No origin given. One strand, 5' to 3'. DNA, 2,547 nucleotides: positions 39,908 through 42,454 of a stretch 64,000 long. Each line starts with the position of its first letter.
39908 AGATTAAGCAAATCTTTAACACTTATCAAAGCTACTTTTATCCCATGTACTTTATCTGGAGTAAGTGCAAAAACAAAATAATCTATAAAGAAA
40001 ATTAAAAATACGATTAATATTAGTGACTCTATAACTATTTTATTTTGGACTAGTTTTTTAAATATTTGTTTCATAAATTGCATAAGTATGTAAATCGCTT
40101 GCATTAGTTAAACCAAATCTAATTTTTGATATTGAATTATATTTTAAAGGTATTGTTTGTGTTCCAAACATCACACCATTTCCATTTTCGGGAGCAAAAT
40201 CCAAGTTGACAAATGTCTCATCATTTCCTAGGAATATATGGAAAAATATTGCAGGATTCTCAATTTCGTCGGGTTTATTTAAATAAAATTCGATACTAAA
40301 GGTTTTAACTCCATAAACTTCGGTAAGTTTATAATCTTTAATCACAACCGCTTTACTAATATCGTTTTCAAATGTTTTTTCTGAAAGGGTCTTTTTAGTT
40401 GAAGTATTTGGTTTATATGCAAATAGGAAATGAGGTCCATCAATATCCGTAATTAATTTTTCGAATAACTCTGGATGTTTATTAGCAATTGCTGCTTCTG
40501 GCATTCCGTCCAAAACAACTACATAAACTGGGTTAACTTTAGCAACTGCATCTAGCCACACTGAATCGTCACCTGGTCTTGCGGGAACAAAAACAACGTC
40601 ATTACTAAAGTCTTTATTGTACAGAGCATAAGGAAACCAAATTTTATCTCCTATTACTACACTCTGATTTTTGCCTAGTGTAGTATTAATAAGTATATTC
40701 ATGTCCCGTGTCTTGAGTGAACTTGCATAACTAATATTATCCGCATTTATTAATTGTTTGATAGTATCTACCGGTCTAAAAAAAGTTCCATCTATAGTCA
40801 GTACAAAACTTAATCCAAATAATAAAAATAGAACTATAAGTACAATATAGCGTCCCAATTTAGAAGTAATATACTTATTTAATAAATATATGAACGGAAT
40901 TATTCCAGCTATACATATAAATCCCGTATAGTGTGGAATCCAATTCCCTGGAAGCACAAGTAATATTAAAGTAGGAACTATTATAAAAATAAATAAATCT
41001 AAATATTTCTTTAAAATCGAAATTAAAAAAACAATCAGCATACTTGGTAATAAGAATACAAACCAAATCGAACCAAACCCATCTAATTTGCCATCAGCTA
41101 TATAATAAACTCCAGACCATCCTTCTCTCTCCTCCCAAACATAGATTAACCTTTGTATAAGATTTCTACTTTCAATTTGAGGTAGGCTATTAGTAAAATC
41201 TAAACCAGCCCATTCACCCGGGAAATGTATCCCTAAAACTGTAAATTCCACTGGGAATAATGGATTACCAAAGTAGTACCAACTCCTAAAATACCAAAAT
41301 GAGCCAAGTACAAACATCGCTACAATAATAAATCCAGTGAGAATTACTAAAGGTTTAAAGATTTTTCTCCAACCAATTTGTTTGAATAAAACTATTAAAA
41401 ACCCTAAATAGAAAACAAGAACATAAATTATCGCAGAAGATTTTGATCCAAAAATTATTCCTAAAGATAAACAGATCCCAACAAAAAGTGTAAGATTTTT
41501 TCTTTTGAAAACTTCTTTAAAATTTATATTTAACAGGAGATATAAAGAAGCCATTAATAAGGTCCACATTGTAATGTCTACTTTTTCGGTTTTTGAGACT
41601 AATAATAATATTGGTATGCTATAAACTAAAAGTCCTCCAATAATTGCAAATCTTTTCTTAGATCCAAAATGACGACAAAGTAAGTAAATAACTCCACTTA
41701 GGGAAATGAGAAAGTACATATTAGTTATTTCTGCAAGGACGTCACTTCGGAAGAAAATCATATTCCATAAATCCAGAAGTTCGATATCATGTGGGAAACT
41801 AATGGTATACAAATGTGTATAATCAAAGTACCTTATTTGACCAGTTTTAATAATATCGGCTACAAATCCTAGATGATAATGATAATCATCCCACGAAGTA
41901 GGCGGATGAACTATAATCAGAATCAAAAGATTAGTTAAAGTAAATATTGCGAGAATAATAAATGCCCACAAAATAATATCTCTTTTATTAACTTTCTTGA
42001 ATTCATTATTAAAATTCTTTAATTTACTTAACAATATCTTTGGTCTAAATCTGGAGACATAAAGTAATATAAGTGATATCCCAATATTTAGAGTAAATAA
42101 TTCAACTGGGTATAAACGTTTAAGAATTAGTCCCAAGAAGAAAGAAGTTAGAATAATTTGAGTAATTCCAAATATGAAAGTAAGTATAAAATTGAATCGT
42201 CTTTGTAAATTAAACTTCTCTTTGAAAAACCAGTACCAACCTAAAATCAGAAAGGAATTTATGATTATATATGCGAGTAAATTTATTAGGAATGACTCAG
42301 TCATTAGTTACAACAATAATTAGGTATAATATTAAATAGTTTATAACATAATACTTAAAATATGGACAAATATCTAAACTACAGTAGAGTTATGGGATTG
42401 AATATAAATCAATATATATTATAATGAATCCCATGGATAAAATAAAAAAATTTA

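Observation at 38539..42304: Mycobacterial-style aftB-ubiA-PAP2 synteny: lipid-linked pentofuranose donor pathway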

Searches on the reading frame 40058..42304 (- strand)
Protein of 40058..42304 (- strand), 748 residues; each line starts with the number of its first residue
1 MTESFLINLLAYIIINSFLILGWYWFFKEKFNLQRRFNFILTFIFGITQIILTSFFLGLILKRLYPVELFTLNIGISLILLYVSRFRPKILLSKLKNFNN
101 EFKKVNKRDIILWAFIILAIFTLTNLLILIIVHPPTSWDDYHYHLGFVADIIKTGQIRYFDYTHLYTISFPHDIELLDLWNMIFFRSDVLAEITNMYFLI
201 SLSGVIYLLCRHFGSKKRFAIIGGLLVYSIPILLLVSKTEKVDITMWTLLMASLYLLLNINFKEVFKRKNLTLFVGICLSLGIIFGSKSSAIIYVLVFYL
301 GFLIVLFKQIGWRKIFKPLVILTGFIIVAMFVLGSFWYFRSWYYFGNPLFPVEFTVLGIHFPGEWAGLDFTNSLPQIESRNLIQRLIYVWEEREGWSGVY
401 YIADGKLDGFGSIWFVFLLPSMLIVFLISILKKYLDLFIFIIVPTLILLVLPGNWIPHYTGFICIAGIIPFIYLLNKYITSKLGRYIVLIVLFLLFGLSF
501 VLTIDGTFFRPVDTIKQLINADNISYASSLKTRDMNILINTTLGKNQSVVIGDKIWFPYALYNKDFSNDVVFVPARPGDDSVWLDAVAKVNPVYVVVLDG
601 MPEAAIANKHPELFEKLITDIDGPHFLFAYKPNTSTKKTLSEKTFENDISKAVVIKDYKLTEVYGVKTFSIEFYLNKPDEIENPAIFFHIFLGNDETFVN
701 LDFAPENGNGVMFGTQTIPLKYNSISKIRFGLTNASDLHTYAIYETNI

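Call 3: search_protein_families(library=pfam, proteins=[window:40058-42304:-], max_evalue=0.01)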
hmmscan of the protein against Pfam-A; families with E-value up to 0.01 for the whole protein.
window:40058-42304:- (748 aa): 0 families

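Call 4: search_protein_families(library=ncbifam, proteins=[window:40058-42304:-], max_evalue=0.01)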
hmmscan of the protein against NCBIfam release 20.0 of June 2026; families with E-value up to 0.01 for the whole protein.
window:40058-42304:- (748 aa): 0 families

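Call 11: search_solved_structures(query=window:40058-42304:-, max_evalue=1)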
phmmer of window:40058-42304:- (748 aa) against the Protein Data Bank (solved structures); distinct sequences matched with E-value up to 1: 0.

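Call 13: find_homologous_proteins(query=window:40058-42304:-, max_evalue=0.001)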
Query window:40058-42304:- (748 aa): 13 proteins with E <= 0.001 among 8000 candidates.
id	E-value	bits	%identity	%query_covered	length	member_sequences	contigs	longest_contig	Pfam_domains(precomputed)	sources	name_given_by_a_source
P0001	0.0e+0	1662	100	100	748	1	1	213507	-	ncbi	ncbi:MAG: hypothetical protein ABI721_04890 [Candidatus Dojkabacteria bacterium]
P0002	4.9e-168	579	48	77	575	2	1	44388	-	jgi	jgi:hypothetical protein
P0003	1.2e-149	518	41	84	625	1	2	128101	-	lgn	-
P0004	2.4e-125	438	36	94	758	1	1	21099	-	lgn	-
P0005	9.5e-125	436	37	84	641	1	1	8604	-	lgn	-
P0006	4.7e-119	417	34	91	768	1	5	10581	-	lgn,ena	-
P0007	1.9e-108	382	35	83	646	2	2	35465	-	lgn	-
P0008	7.7e-97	344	35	84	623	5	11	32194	-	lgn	-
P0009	1.5e-11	62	27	31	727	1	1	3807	PF02366.25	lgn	-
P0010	2.7e-9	54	27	36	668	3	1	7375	PF13231.13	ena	-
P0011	1.7e-6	45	50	3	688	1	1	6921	-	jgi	jgi:hypothetical protein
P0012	2.7e-5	41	29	44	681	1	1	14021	-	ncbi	ncbi:MAG: hypothetical protein ABIE75_02110 [Candidatus Omnitrophota bacterium]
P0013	1.7e-4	38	26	34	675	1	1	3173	PF09594.17,PF26626.1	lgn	-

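Call 14: find_encoding_contigs(protein=window:40058-42304:-, flank=10000, max_places=6)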
Protein window:40058-42304:- (748 aa): no gene with exactly this product is on record in the collection.

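Call 20: find_encoding_contigs(protein=P0003, flank=10000, max_places=3)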
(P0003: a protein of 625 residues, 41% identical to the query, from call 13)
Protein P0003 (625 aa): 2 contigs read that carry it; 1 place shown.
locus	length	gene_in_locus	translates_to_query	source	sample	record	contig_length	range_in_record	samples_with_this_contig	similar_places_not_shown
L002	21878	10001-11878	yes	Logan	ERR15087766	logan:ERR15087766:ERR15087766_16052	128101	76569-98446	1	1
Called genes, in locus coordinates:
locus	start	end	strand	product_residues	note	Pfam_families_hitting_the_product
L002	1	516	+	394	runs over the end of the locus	-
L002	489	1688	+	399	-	-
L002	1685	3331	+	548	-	PF09852:DUF2079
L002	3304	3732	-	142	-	PF01475:FUR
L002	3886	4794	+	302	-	PF01297:ZnuA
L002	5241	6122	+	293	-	PF01040:UbiA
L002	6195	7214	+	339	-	PF01370:Epimerase, PF04321:RmlD_sub_bind (weak), PF16363:GDP_Man_Dehyd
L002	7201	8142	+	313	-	PF01073:3Beta_HSD, PF01370:Epimerase, PF02719:Polysacc_synt_2 (faint), PF04321:RmlD_sub_bind, PF16363:GDP_Man_Dehyd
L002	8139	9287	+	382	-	PF00534:Glycos_transf_1, PF13692:Glyco_trans_1_4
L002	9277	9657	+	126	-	-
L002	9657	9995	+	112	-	PF00892:EamA (weak)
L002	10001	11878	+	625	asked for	-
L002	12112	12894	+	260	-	PF01209:Ubie_methyltran, PF13489:Methyltransf_23, PF03141:Methyltransf_29 (weak), PF08241:Methyltransf_11, PF08242:Methyltransf_12, PF13649:Methyltransf_25, PF13847:Methyltransf_31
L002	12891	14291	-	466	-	PF05221:AdoHcyase, PF00670:AdoHcyase_NAD, PF02826:2-Hacid_dh_C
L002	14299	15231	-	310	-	PF00294:PfkB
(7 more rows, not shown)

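Call 52: predict_structure(alignment_id=A2)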
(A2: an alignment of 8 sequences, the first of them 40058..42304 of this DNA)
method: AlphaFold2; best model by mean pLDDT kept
length: 748 residues; sequences in the alignment: 8
mean_pLDDT: 74.9   pTM: 0.74
mean pLDDT of the five models: 74.9, 73.7, 73.4, 71.3, 69.0
residues with pLDDT >= 90: 188; 70-90: 291; 50-70: 191; < 50: 78
segments of 3 or more residues with pLDDT < 50: 136-142, 161-169, 368-378, 388-410, 506-508, 522-530, 558-563, 706-709
pLDDT, mean of each block of 10 residues (from residue 1): 72 87 92 92 95 88 84 93 84 77 64 87 79 53 56 63 46 80 68 83 96 93 91 70 84 96 92 96 83 88 92 89 93 75 68 67 57 44 52 31 35 77 93 92 84 59 88 92 88 85 55 63 46 68 75 59 53 78 90 85 88 83 74 69 69 74 72 72 70 63 50 63 65 72 66
secondary structure, 60 per line:
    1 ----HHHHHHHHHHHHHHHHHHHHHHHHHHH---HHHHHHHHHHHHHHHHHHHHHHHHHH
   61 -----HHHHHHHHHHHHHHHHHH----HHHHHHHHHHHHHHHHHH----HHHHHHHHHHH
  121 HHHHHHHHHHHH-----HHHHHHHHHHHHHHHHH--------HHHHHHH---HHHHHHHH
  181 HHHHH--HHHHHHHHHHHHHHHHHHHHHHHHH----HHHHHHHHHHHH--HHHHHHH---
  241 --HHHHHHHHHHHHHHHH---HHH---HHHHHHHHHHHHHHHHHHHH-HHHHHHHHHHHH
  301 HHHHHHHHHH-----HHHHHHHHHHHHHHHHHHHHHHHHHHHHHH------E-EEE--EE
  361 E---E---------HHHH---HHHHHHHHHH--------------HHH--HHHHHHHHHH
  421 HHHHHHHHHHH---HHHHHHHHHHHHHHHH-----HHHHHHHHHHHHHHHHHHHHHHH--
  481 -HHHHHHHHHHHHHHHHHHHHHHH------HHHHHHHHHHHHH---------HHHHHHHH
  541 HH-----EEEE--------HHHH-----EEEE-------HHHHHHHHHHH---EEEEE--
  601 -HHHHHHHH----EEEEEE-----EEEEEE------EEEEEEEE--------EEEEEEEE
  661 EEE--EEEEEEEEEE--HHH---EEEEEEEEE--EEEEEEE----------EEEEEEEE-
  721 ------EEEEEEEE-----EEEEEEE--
elements in order (helices of 4 or more, strands of 3 or more residues): H5-31 H35-60 H66-83 H88-105 H110-132 H138-154 H163-169 H173-185 H188-212 H217-228 H231-237 H243-258 H268-287 H289-310 H316-345 E354-356 E359-361 H375-378 H382-391 H411-431 H435-450 H456-478 H482-504 H511-523 H533-542 E548-551 H560-563 E569-572 H580-590 E594-598 H602-609 E614-619 E625-630 E637-644 E653-663 E666-675 E684-692 E695-701 E712-719 E727-734 E740-746

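Call 54: search_protein_representatives(alignment_id=A2)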
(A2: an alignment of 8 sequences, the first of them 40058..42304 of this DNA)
Query: 8 sequences, 639 profile positions. Proteins with E-value up to 0.001 (for the whole library): 9802; up to 1e-10: 3702; up to 1e-30: 351. The best 150 are listed.
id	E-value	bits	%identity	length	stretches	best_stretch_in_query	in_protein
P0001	1.6e-267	905.7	-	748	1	1-638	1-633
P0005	1.5e-261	886.0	-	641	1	1-638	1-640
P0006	9.7e-252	853.6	-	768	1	1-638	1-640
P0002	5.7e-245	831.2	-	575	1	57-636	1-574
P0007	5.4e-240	814.8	-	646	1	2-637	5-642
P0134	1.3e-211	721.0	-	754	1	1-638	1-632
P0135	7.9e-180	616.0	-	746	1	7-635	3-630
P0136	2.3e-177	607.8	-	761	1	1-638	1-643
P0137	9.6e-161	553.0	-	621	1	2-638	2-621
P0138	2.7e-90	320.2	-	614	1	7-614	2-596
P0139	8.9e-86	305.3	-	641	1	6-627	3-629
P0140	1.1e-85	305.0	-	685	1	8-604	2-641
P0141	3.7e-85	303.2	-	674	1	3-616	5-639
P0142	5.8e-83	296.0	-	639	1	9-625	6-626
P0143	1.8e-82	294.4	-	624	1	8-626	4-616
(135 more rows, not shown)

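Call 57: search_protein_families(library=pfam, alignment_id=A3, max_evalue=0.01)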
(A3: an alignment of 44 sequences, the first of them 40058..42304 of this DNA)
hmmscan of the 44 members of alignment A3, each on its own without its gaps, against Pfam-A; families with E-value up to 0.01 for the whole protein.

A. member 1, window:40058-42304:- (748 aa): 0 families

B. families by the number of members that match (of 44 scanned): 2 families
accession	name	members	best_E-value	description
PF13231.12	PMT_2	14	5.4e-10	Dolichyl-phosphate-mannose-protein mannosyltransferase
PF02366.24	PMT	4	8.3e-08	Dolichyl-phosphate-mannose-protein mannosyltransferase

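Call 59: find_encoding_contigs(protein=P0007, flank=10000, max_places=2)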
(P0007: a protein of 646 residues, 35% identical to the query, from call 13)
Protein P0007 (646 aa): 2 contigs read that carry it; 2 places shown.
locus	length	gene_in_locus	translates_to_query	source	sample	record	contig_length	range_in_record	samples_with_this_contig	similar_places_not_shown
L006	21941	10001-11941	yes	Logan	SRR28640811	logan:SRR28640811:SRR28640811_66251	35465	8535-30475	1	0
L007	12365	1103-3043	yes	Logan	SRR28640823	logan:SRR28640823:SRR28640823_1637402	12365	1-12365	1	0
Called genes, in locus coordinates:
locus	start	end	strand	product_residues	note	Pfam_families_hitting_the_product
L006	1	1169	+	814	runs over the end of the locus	PF00535:Glycos_transf_2, PF10111:Glyco_tranf_2_2, PF13641:Glyco_tranf_2_3, PF13632:Glyco_trans_2_3 (faint), PF00535:Glycos_transf_2, PF10111:Glyco_tranf_2_2, PF13641:Glyco_tranf_2_3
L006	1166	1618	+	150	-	PF00534:Glycos_transf_1, PF13692:Glyco_trans_1_4 (weak)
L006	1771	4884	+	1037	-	PF00535:Glycos_transf_2, PF10111:Glyco_tranf_2_2, PF13641:Glyco_tranf_2_3, PF13632:Glyco_trans_2_3 (faint), PF00535:Glycos_transf_2, PF10111:Glyco_tranf_2_2 (weak), PF00534:Glycos_transf_1, PF13692:Glyco_trans_1_4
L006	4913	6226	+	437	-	-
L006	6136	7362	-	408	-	-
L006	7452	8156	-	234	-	PF06325:PrmA (weak), PF13489:Methyltransf_23, PF08241:Methyltransf_11 (weak), PF08242:Methyltransf_12, PF13649:Methyltransf_25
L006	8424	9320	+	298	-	PF01040:UbiA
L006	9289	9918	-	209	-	PF12710:HAD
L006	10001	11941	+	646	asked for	-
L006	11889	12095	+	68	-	-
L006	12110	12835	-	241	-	PF13489:Methyltransf_23, PF13649:Methyltransf_25, PF13847:Methyltransf_31, PF08241:Methyltransf_11, PF08242:Methyltransf_12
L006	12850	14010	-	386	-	PF13439:Glyco_transf_4 (weak), PF20706:GT4-conflict (weak), PF00534:Glycos_transf_1, PF13692:Glyco_trans_1_4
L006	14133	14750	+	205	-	PF13580:SIS_2, PF01380:SIS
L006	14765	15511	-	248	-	PF00005:ABC_tran, PF13304:AAA_21 (faint)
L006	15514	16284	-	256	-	PF01061:ABC2_membrane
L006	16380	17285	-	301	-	PF00535:Glycos_transf_2, PF13641:Glyco_tranf_2_3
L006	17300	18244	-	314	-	PF00535:Glycos_transf_2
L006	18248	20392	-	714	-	PF00082:Peptidase_S8, PF18885:DUF5648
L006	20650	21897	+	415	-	PF13439:Glyco_transf_4 (weak), PF00534:Glycos_transf_1, PF13692:Glyco_trans_1_4, PF13524:Glyco_trans_1_2 (weak), PF20706:GT4-conflict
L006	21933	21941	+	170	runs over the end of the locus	PF01219:DAGK_prokar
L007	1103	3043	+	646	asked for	-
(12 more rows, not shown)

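Call 60: find_encoding_contigs(protein=P0008, flank=10000, max_places=2)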
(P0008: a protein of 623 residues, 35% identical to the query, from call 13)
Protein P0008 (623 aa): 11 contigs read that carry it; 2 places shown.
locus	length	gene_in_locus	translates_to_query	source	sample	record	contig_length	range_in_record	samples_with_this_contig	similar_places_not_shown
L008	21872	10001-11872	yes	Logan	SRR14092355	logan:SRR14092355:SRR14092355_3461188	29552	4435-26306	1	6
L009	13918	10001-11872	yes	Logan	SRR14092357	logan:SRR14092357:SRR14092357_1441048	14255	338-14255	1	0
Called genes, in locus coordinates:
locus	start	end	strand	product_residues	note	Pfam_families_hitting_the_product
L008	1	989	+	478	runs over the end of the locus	PF01743:PolyA_pol, PF12627:PolyA_pol_RNAbd, PF01966:HD, PF13735:tRNA_NucTran2_2 (weak)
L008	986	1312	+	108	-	-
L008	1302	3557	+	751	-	PF20706:GT4-conflict, PF00534:Glycos_transf_1, PF13692:Glyco_trans_1_4, PF00534:Glycos_transf_1, PF13692:Glyco_trans_1_4 (weak)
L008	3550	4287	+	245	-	PF13175:AAA_15 (weak), PF13555:AAA_29 (weak), PF00005:ABC_tran, PF13304:AAA_21 (faint)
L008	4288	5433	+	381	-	PF13692:Glyco_trans_1_4, PF00534:Glycos_transf_1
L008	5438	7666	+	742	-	PF13641:Glyco_tranf_2_3, PF00535:Glycos_transf_2, PF10111:Glyco_tranf_2_2, PF00534:Glycos_transf_1, PF13692:Glyco_trans_1_4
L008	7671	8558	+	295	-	PF01370:Epimerase, PF02719:Polysacc_synt_2 (faint), PF04321:RmlD_sub_bind (faint), PF16363:GDP_Man_Dehyd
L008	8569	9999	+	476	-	PF01073:3Beta_HSD (weak), PF01370:Epimerase, PF02719:Polysacc_synt_2, PF04321:RmlD_sub_bind, PF16363:GDP_Man_Dehyd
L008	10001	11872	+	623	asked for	-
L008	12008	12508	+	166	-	PF01569:PAP2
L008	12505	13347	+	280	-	PF01040:UbiA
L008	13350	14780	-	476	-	PF00535:Glycos_transf_2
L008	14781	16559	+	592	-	PF13522:GATase_6, PF13537:GATase_7, PF01380:SIS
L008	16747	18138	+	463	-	-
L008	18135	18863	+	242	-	PF00535:Glycos_transf_2, PF10111:Glyco_tranf_2_2 (weak), PF13641:Glyco_tranf_2_3 (weak)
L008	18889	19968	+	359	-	PF00483:NTP_transferase, PF22640:ManC_GMP_beta-helix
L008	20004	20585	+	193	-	PF13580:SIS_2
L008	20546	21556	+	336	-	PF00294:PfkB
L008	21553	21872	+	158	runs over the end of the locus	PF01467:CTP_transf_like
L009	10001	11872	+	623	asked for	-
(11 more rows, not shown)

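Call 61: find_encoding_contigs(protein=P0004, flank=10000, max_places=2)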
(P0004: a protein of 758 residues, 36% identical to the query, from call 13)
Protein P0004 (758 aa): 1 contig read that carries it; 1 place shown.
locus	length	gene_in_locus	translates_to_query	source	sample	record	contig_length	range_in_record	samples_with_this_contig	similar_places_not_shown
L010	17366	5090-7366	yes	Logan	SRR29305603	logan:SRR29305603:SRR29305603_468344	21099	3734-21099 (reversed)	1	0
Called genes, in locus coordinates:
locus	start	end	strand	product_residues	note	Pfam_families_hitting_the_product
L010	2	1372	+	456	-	?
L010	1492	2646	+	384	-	-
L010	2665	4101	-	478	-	PF01408:GFO_IDH_MocA (weak), PF13727:CoA_binding_3 (weak), PF01073:3Beta_HSD (faint), PF01370:Epimerase, PF02719:Polysacc_synt_2, PF04321:RmlD_sub_bind, PF16363:GDP_Man_Dehyd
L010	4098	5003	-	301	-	PF01370:Epimerase, PF04321:RmlD_sub_bind (faint), PF16363:GDP_Man_Dehyd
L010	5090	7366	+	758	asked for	-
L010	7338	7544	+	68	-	-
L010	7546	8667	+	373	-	PF00534:Glycos_transf_1, PF20706:GT4-conflict, PF13692:Glyco_trans_1_4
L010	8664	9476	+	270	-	PF05050:Methyltransf_21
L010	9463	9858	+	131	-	-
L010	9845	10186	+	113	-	PF00892:EamA (weak)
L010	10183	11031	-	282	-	PF01040:UbiA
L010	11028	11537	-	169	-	PF01569:PAP2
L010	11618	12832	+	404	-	PF13692:Glyco_trans_1_4 (weak), PF00534:Glycos_transf_1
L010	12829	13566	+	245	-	PF00535:Glycos_transf_2, PF13641:Glyco_tranf_2_3 (faint)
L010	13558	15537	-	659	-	PF24677:DUF7657, PF24672:DUF7654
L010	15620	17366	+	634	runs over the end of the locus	PF13641:Glyco_tranf_2_3 (weak), PF00535:Glycos_transf_2, PF10111:Glyco_tranf_2_2 (weak), PF13632:Glyco_trans_2_3 (faint), PF13641:Glyco_tranf_2_3, PF00535:Glycos_transf_2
